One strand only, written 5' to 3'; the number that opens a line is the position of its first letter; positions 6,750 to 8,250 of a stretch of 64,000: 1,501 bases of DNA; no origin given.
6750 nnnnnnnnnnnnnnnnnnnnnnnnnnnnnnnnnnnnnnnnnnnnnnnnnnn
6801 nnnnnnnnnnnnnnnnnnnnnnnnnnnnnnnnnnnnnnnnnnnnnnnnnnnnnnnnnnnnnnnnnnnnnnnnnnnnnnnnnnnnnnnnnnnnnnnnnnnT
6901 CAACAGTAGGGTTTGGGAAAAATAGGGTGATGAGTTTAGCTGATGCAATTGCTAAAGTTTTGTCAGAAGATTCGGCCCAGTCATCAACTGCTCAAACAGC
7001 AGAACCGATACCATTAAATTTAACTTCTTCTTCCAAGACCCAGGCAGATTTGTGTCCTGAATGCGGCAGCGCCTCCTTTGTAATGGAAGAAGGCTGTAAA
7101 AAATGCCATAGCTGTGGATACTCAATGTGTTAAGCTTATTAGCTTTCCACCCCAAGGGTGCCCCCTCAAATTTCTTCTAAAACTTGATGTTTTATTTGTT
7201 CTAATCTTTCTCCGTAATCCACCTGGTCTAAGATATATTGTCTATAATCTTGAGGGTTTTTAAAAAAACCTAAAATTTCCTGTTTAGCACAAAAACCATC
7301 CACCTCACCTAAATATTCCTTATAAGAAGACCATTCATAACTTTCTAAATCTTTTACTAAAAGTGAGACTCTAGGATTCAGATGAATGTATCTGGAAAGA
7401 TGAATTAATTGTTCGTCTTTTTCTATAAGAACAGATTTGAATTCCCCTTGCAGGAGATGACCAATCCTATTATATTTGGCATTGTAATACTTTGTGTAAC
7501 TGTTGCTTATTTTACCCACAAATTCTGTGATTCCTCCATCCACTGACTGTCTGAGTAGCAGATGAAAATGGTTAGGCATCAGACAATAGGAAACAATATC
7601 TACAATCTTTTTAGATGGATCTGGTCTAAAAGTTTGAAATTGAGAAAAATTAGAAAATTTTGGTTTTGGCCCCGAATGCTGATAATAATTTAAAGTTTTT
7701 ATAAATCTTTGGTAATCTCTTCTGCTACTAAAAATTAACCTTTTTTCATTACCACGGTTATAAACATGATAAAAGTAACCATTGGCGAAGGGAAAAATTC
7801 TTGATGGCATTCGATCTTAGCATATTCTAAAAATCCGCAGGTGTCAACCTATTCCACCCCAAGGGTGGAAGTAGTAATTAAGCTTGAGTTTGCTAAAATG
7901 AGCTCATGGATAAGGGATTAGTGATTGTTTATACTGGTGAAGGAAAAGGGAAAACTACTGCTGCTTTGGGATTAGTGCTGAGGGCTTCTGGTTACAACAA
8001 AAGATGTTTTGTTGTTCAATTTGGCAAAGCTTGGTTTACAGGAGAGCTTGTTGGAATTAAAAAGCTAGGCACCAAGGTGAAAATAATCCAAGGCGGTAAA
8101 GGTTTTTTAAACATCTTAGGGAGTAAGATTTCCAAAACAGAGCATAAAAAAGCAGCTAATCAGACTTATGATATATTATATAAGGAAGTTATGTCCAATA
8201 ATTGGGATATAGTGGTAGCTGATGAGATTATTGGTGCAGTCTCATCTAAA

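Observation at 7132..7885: RayT-type Y1 transposase cassette with inverted hairpin ends wedged between nrdJ and cobA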

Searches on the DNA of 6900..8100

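Call 53: search_rna_families(source=window, start=6900, end=8100, threshold=evalue, max_evalue=1)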
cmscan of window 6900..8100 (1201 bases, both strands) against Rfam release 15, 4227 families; matches with E-value up to 1: 1.
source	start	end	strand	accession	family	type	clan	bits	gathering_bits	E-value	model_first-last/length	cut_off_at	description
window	7230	7275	-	RF00032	Histone3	Cis-reg;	-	23.2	34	0.00098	1-46/46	no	Histone 3' UTR stem-loop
